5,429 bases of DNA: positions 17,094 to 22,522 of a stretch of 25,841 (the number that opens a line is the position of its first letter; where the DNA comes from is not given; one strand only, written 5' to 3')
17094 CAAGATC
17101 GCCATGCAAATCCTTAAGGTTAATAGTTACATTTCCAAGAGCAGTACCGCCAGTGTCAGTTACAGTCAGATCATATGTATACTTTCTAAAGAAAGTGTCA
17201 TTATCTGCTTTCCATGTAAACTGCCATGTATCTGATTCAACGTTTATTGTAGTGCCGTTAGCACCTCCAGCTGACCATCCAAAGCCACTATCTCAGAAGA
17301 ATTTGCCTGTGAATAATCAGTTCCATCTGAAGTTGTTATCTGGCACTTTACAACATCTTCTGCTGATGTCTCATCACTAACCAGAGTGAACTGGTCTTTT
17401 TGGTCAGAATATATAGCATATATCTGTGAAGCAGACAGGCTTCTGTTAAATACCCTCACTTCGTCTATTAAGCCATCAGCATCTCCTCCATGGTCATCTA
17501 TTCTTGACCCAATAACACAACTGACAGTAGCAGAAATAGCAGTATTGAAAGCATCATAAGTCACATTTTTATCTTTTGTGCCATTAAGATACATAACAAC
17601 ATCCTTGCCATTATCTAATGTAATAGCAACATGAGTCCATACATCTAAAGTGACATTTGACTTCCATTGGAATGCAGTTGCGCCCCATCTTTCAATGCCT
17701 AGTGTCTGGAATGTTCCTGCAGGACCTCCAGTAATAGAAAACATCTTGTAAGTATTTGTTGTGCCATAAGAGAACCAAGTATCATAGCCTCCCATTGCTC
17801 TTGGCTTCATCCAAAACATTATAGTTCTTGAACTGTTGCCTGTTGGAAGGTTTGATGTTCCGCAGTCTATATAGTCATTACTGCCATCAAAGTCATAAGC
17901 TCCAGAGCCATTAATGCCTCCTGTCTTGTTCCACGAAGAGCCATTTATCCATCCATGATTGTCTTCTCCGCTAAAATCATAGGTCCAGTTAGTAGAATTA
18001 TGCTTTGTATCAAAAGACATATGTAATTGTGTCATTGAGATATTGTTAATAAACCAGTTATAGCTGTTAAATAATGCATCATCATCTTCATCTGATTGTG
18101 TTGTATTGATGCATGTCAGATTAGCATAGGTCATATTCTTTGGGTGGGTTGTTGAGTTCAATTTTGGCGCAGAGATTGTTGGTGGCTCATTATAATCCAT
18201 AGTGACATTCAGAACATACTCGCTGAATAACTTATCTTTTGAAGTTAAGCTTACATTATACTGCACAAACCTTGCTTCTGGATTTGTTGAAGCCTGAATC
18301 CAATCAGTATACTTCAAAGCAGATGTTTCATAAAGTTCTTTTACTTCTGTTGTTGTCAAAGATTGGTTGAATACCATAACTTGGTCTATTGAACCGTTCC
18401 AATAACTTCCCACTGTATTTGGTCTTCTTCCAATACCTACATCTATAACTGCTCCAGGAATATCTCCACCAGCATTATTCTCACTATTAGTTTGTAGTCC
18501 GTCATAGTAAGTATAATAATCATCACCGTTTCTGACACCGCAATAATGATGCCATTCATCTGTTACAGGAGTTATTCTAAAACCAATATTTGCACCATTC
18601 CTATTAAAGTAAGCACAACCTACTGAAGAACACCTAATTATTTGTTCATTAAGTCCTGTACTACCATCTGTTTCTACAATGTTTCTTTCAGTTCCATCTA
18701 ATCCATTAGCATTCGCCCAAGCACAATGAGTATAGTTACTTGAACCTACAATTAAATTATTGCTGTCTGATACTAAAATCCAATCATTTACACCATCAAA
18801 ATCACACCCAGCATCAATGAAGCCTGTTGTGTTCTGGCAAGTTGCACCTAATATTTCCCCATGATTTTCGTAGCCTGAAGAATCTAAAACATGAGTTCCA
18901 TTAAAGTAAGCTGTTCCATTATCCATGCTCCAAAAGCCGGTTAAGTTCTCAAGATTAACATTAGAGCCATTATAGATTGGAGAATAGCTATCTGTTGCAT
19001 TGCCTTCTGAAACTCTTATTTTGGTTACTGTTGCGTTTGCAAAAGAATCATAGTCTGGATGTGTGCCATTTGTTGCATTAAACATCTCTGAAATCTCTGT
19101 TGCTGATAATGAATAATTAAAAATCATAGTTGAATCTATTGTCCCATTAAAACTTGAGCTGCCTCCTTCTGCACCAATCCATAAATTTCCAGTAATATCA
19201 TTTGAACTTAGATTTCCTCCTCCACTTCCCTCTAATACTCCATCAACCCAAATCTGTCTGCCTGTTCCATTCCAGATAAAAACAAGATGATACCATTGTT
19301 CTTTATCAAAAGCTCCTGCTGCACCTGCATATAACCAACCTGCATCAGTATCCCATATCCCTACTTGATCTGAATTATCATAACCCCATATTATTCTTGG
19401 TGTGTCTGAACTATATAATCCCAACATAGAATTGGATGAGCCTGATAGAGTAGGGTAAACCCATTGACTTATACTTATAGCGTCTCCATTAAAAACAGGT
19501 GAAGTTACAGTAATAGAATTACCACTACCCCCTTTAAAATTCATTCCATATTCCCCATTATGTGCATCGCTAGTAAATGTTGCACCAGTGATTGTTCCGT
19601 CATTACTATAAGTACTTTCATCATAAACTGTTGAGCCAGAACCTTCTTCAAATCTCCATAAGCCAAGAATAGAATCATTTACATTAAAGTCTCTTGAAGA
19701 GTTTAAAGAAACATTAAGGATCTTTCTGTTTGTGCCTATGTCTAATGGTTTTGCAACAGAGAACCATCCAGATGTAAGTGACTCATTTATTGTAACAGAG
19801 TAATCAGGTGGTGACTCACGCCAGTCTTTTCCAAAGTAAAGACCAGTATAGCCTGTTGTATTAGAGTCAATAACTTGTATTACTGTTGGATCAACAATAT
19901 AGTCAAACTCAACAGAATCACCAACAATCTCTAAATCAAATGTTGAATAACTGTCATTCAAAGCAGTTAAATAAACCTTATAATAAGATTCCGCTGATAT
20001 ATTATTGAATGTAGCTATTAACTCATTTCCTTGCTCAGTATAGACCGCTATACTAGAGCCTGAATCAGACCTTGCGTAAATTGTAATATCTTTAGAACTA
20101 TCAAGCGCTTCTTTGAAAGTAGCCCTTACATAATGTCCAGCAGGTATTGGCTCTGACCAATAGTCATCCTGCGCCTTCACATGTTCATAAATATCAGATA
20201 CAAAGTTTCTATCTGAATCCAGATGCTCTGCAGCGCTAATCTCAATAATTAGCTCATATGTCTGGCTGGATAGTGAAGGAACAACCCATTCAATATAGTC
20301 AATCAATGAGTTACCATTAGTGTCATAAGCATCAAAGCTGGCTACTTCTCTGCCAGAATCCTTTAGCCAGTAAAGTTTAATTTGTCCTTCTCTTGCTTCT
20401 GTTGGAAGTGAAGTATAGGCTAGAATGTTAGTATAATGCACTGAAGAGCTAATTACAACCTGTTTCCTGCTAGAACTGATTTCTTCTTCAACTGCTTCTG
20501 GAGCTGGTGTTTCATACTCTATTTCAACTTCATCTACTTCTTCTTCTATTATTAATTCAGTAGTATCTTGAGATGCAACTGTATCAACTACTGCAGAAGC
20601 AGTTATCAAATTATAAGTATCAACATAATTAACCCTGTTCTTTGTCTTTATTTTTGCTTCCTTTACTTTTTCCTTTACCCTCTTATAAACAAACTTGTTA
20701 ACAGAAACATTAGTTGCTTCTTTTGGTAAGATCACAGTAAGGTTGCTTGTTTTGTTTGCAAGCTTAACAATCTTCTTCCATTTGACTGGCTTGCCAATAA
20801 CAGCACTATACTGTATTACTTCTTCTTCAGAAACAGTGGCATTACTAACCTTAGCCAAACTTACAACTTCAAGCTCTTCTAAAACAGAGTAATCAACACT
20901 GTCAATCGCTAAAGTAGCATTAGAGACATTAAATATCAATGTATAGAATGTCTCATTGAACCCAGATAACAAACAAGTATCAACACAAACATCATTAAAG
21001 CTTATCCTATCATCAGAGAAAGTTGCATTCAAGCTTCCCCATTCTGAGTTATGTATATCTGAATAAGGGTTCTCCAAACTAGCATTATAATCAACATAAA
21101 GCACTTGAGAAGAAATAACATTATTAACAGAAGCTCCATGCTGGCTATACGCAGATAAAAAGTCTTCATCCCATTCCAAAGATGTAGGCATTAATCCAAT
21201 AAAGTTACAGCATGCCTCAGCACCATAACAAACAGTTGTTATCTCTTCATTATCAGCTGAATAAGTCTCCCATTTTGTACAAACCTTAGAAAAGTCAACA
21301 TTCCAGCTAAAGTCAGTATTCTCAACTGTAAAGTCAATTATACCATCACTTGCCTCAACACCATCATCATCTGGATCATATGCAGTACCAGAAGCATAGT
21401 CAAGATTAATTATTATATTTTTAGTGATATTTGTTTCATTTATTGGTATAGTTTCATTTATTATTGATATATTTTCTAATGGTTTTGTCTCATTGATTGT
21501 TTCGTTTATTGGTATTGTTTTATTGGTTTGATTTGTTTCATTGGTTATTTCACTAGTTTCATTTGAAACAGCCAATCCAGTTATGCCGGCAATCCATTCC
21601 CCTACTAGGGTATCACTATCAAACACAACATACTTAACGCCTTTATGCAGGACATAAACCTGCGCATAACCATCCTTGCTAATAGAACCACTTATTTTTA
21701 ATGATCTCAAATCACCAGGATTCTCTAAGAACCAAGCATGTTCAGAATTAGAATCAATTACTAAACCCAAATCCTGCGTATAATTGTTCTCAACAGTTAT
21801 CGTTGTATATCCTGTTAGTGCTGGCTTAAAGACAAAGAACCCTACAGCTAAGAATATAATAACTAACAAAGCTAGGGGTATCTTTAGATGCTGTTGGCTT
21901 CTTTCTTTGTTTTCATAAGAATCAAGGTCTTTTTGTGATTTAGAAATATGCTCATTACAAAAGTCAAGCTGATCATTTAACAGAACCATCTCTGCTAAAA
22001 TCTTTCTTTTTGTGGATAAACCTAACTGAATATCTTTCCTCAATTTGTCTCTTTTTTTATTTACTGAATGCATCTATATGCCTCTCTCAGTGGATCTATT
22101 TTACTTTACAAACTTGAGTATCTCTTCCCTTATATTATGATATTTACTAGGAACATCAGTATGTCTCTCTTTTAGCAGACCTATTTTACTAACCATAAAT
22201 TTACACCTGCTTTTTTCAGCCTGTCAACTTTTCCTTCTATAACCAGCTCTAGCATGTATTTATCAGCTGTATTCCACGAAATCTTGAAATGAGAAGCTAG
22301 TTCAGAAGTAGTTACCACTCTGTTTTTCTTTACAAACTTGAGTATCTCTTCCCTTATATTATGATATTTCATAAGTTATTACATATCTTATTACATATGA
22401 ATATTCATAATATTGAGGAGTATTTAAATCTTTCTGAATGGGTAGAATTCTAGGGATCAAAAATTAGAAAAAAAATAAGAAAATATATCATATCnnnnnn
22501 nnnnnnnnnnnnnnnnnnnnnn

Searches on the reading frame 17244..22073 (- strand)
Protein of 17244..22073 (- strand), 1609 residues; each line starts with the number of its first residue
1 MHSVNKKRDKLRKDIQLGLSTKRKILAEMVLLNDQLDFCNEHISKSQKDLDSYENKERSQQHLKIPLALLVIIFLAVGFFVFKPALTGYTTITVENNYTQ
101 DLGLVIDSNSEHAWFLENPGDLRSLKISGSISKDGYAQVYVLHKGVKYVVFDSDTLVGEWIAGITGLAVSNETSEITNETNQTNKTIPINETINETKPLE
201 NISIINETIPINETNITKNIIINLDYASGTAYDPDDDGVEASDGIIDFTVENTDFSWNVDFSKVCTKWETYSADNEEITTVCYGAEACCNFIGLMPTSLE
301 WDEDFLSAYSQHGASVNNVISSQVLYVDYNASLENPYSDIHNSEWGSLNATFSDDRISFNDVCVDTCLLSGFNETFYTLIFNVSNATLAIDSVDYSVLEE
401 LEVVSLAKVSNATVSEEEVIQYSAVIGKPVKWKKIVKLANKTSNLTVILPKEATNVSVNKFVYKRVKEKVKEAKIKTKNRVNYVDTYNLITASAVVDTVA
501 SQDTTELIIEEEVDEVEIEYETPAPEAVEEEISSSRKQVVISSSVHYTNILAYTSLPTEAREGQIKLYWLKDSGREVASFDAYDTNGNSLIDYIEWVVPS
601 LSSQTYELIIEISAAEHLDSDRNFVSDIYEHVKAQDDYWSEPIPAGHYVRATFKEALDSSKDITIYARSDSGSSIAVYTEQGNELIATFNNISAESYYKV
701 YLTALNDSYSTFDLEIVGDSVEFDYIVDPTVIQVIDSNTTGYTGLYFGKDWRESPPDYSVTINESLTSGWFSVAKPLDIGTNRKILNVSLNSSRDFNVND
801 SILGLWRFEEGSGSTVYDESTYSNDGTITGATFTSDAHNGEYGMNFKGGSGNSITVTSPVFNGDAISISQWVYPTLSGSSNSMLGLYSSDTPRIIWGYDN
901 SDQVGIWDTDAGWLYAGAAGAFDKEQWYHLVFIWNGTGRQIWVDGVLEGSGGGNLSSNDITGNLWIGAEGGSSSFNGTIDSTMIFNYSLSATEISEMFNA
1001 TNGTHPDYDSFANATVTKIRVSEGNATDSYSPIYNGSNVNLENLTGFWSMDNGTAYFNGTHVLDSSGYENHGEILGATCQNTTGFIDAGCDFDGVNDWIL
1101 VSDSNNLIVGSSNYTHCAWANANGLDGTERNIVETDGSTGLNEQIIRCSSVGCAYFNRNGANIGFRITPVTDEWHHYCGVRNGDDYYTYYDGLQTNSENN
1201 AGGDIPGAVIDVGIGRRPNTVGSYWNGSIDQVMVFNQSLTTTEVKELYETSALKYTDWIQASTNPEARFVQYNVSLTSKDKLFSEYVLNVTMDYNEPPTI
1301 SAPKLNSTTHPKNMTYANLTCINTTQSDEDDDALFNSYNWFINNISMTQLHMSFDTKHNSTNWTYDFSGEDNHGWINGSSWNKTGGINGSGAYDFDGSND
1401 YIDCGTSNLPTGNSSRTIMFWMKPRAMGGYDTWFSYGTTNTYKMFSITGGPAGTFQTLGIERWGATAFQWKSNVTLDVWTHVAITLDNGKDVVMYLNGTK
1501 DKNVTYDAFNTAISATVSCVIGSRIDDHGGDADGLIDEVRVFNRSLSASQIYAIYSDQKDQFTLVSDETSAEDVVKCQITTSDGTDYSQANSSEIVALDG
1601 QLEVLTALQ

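Call 6: search_protein_families(library=pfam, proteins=[window:17244-22073:-], max_evalue=0.01)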
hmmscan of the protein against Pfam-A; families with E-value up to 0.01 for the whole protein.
window:17244-22073:- (1609 aa): 1 family
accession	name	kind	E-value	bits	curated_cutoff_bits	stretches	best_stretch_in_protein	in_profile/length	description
PF13385.13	Laminin_G_3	-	3.9e-59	199.6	27.6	3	849-995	2-151/151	Concanavalin A-like lectin/glucanases superfamily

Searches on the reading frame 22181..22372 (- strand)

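Call 3: search_protein_families(library=pfam, proteins=[window:22181-22372:-], max_evalue=0.1)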
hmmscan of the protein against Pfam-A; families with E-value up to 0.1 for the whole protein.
window:22181-22372:- (63 aa): 16 families
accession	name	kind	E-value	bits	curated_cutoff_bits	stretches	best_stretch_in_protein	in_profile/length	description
PF04703.18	FaeA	-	3.4e-06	27.7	20.7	1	7-53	2-51/62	FaeA-like protein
PF08220.18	HTH_DeoR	-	5.3e-05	23.3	21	1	8-51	3-46/57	DeoR-like helix-turn-helix domain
PF06163.17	DUF977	-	5.7e-05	23.6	22.1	1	5-57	12-64/134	Bacterial protein of unknown function (DUF977)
PF09012.17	FeoC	-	0.00036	21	21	1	9-55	4-50/69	FeoC like transcriptional regulator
PF08279.18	HTH_11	-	0.0004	20.6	25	1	7-43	2-39/55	HTH domain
PF03297.21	Ribosomal_S25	-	0.00091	19.9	28.8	1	8-54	45-91/101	S25 ribosomal protein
PF09756.15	DDRGK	-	0.0011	19.1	27.8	1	5-49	99-143/188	DDRGK domain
PF00392.27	GntR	-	0.0013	18.7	27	1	4-57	7-62/64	Bacterial regulatory proteins, gntR family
PF01399.33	PCI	-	0.0017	18.9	22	1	3-49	22-69/84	PCI domain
PF13412.12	HTH_24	-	0.0032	17.4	21.9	1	6-47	4-45/48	Winged helix-turn-helix DNA-binding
PF16365.12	EutK_C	-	0.0077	16.6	27.5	1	16-49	11-44/52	Ethanolamine utilization protein EutK C-terminus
PF09397.16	FtsK_gamma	-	0.0097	16.1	30.6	1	7-51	7-51/63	Ftsk gamma domain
PF18318.6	Gln-synt_C-ter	-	0.012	15.8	22.7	1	5-49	49-90/118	Glutamine synthetase C-terminal domain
PF04157.22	EAP30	-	0.037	14.2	26.8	1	5-49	168-215/219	EAP30/Vps36 family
PF14947.12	HTH_45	-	0.078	13.4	25.5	1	6-51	7-51/77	Winged helix-turn-helix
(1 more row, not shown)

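Call 4: search_protein_families(library=ncbifam, proteins=[window:22181-22372:-], max_evalue=0.1)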
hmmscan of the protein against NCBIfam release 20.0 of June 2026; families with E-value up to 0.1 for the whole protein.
window:22181-22372:- (63 aa): 14 families
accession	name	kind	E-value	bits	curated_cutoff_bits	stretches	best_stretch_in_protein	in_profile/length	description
TIGR02018.2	his_ut_repres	equivalog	0.00012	21.6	220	1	13-56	17-60/226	histidine utilization transcriptional repressor HutC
NF053609.1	Sul12a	equivalog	0.0012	19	150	1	8-55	8-55/103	Sul12a family chromatin-organizing protein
NF008154.0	PRK10906.1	equivalog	0.0021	17.4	331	1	1-51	1-51/252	DeoR/GlpR family transcriptional regulator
NF033789.1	repress_SdpR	subfamily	0.0028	17.5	100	1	5-39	8-41/79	autorepressor SdpR family transcription factor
NF007753.1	PRK10434.1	equivalog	0.0046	16.6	350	1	1-52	1-52/253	glucitol operon DNA-binding transcriptional repressor SrlR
NF053660.1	ORF80_fam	equivalog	0.0063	16.4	95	1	5-51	2-48/70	ORF80 family leucine zipper DNA-binding protein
NF053606.1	Sta1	subfamily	0.0097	16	80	1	9-54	24-69/100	Sta1 family transcriptional regulator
NF040939.2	trans_reg_lrs14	equivalog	0.011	15.7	90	1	11-55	28-72/103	Lrs14 family HTH-type transcriptional regulator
NF053610.1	Sso10a_fam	subfamily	0.013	15.6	60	1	6-50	6-48/64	Sso10a family chromatin protein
NF007720.0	PRK10411.1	equivalog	0.029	13.7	259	1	7-51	6-50/243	L-fucose operon activator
NF010034.0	PRK13509.1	equivalog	0.032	13.6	244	1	7-53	7-53/251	HTH-type transcriptional regulator UlaR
NF003359.0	PRK04424.1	equivalog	0.063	12.9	183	1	7-53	11-57/190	transcription factor FapR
NF053704.1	TransRegCcpNBacil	equivalog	0.072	12.5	260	1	2-50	2-50/208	transcriptional regulator CcpN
NF041397.1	TranRegGlpR_Halo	equivalog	0.091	12.4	300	1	6-52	6-52/253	HTH-type transcriptional regulator GlpR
